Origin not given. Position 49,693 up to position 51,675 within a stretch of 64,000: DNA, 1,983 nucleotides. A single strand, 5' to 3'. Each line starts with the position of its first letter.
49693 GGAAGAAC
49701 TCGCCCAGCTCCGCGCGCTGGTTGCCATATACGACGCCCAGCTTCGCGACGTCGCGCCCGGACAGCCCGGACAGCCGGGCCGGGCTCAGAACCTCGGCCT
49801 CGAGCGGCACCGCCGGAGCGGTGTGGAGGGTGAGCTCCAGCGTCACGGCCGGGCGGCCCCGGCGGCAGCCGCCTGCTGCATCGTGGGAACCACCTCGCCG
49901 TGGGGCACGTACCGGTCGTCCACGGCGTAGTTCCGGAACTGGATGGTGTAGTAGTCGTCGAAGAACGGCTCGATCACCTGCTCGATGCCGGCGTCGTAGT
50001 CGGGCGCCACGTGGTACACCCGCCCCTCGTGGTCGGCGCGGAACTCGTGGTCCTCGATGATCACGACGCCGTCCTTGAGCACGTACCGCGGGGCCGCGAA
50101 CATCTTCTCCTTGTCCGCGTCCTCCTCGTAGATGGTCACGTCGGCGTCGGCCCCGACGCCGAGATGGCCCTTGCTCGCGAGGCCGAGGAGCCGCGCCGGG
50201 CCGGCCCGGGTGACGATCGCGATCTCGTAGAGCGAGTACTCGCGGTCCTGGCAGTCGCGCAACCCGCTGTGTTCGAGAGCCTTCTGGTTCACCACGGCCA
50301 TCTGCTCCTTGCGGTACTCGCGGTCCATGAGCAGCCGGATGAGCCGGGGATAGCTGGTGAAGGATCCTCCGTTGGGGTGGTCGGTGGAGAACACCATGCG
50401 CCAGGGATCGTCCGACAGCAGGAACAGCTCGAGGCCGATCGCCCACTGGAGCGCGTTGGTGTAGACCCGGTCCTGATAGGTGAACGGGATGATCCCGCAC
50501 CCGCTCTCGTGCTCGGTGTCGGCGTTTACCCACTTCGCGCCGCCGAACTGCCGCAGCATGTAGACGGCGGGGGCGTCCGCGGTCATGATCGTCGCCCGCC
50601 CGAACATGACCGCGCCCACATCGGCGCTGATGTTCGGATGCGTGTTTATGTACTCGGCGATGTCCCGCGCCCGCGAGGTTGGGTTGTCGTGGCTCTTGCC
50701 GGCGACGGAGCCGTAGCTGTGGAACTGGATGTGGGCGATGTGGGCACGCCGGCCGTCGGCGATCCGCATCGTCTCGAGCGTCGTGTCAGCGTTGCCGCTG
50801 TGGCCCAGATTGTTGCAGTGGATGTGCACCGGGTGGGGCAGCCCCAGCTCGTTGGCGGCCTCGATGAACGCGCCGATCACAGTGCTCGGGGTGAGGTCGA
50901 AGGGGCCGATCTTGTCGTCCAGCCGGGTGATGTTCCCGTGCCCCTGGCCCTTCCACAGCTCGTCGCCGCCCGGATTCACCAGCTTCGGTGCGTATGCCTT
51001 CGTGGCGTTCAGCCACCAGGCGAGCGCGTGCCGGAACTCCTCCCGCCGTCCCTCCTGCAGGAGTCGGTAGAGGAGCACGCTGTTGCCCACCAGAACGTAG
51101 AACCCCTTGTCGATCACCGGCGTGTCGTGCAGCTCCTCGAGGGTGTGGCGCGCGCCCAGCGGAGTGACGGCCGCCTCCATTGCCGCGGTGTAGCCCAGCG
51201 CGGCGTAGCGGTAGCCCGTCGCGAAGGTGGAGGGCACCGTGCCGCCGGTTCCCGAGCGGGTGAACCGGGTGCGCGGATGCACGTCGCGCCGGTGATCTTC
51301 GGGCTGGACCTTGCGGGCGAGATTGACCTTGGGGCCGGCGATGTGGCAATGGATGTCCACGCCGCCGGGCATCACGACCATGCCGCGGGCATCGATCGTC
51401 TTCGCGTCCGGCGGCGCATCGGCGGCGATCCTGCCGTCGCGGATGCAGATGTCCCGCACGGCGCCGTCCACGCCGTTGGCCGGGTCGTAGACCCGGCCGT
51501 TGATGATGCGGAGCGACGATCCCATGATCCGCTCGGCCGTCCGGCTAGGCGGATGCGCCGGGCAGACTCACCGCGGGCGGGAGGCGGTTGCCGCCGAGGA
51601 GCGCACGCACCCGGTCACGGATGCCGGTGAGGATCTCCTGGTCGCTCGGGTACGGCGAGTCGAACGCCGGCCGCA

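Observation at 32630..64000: About 30 kb contiguous H4MPT + methanofuran cofactor-biosynthesis and C1-transfer island next to xoxF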

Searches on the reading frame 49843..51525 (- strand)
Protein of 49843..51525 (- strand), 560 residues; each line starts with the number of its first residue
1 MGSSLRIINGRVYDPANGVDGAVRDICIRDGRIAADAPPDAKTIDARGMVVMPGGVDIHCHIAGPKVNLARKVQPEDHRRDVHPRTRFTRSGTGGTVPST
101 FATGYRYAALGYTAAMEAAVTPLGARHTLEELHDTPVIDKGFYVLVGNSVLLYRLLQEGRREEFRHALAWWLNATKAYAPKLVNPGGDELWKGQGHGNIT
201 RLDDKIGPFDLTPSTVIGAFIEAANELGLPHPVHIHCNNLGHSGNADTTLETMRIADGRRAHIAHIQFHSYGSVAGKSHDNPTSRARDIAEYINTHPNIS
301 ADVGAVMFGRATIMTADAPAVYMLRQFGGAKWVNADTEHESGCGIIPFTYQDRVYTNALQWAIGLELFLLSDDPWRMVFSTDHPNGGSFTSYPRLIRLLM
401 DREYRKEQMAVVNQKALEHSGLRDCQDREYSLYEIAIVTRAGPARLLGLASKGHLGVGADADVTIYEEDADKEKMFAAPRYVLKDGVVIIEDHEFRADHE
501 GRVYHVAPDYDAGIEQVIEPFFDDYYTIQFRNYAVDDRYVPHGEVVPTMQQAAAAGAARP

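Call 8: search_protein_families(library=ncbifam, proteins=[window:49843-51525:-], max_evalue=0.00001)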
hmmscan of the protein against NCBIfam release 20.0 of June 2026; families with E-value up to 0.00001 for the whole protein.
window:49843-51525:- (560 aa): 30 families (the best 25 are shown)
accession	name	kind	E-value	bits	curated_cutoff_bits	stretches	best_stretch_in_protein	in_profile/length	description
TIGR03121.1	one_C_dehyd_A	equivalog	1.1e-207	690.7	392.75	1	5-542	2-554/556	formylmethanofuran dehydrogenase subunit A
NF042911.1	FMH_DH_FwdA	exception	3.7e-169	563.8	950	1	7-546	4-564/569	tungsten-dependent formylmethanofuran dehydrogenase subunit FwdA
NF006689.0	PRK09237.1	equivalog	3.6e-15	55.4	371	1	7-62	7-66/383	amidohydrolase/deacetylase family metallohydrolase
NF009941.0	PRK13404.1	subfamily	2.4e-14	52.9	647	1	19-66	17-67/478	dihydropyrimidinase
NF006560.0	PRK09061.1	subfamily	2.7e-14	52.4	340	1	7-63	30-88/517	amidohydrolase family protein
TIGR03178.1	allantoinase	equivalog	4e-12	45.7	357.85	0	423-470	340-387/441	allantoinase AllB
NF004839.0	PRK06189.1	equivalog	4.8e-11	42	631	0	425-470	348-393/451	allantoinase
NF005791.0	PRK07627.1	equivalog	5.4e-11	42.1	442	1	5-66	3-68/425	dihydroorotase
NF002668.0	PRK02382.1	equivalog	1.6e-10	40.3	452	0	20-66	10-61/436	dihydroorotase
NF006559.0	PRK09060.1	equivalog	1.4e-09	36.8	482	0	21-67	20-70/444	dihydroorotase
NF006845.0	PRK09357.2-6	equivalog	2.4e-09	36.3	728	1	6-67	4-69/428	dihydroorotase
TIGR02033.1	D-hydantoinase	equivalog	8.1e-09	34.9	393.25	1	17-67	10-65/454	dihydropyrimidinase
NF006839.0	PRK09357.1-4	equivalog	1e-08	34.2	576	1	7-65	4-65/422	dihydroorotase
NF006838.0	PRK09357.1-3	equivalog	3.9e-08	32.6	644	1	5-66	3-68/423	dihydroorotase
NF005960.0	PRK08044.1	equivalog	7.9e-08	31.4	688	0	22-65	19-65/453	allantoinase AllB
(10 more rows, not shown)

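Call 60: search_solved_structures(query=window:49843-51525:-, max_evalue=1e-30, show_alignments=2)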
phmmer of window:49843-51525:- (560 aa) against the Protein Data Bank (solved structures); distinct sequences matched with E-value up to 1e-30: 6.
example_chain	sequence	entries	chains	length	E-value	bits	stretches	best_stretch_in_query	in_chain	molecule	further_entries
8rja_A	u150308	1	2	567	1.8e-147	495.5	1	3-545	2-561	Formylmethanofuran dehydrogenase subunit A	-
9sw6_I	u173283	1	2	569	3.1e-144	484.7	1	7-544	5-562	Tungsten formylmethanofuran dehydrogenase, subunit A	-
5t5i_A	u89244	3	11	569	7e-143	480.3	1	7-544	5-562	Tungsten formylmethanofuran dehydrogenase subunit fwdA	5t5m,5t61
9sfi_P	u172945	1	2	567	1.1e-130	440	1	7-540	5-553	Formylmethanofuran dehydrogenase subunit A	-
7bkb_G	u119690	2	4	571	4.4e-123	414.9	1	3-542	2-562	Formylmethanofuran dehydrogenase, subunit A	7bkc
6s6y_A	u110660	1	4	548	6.8e-116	391.2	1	6-542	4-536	Formylmethanofuran dehydrogenase subunit A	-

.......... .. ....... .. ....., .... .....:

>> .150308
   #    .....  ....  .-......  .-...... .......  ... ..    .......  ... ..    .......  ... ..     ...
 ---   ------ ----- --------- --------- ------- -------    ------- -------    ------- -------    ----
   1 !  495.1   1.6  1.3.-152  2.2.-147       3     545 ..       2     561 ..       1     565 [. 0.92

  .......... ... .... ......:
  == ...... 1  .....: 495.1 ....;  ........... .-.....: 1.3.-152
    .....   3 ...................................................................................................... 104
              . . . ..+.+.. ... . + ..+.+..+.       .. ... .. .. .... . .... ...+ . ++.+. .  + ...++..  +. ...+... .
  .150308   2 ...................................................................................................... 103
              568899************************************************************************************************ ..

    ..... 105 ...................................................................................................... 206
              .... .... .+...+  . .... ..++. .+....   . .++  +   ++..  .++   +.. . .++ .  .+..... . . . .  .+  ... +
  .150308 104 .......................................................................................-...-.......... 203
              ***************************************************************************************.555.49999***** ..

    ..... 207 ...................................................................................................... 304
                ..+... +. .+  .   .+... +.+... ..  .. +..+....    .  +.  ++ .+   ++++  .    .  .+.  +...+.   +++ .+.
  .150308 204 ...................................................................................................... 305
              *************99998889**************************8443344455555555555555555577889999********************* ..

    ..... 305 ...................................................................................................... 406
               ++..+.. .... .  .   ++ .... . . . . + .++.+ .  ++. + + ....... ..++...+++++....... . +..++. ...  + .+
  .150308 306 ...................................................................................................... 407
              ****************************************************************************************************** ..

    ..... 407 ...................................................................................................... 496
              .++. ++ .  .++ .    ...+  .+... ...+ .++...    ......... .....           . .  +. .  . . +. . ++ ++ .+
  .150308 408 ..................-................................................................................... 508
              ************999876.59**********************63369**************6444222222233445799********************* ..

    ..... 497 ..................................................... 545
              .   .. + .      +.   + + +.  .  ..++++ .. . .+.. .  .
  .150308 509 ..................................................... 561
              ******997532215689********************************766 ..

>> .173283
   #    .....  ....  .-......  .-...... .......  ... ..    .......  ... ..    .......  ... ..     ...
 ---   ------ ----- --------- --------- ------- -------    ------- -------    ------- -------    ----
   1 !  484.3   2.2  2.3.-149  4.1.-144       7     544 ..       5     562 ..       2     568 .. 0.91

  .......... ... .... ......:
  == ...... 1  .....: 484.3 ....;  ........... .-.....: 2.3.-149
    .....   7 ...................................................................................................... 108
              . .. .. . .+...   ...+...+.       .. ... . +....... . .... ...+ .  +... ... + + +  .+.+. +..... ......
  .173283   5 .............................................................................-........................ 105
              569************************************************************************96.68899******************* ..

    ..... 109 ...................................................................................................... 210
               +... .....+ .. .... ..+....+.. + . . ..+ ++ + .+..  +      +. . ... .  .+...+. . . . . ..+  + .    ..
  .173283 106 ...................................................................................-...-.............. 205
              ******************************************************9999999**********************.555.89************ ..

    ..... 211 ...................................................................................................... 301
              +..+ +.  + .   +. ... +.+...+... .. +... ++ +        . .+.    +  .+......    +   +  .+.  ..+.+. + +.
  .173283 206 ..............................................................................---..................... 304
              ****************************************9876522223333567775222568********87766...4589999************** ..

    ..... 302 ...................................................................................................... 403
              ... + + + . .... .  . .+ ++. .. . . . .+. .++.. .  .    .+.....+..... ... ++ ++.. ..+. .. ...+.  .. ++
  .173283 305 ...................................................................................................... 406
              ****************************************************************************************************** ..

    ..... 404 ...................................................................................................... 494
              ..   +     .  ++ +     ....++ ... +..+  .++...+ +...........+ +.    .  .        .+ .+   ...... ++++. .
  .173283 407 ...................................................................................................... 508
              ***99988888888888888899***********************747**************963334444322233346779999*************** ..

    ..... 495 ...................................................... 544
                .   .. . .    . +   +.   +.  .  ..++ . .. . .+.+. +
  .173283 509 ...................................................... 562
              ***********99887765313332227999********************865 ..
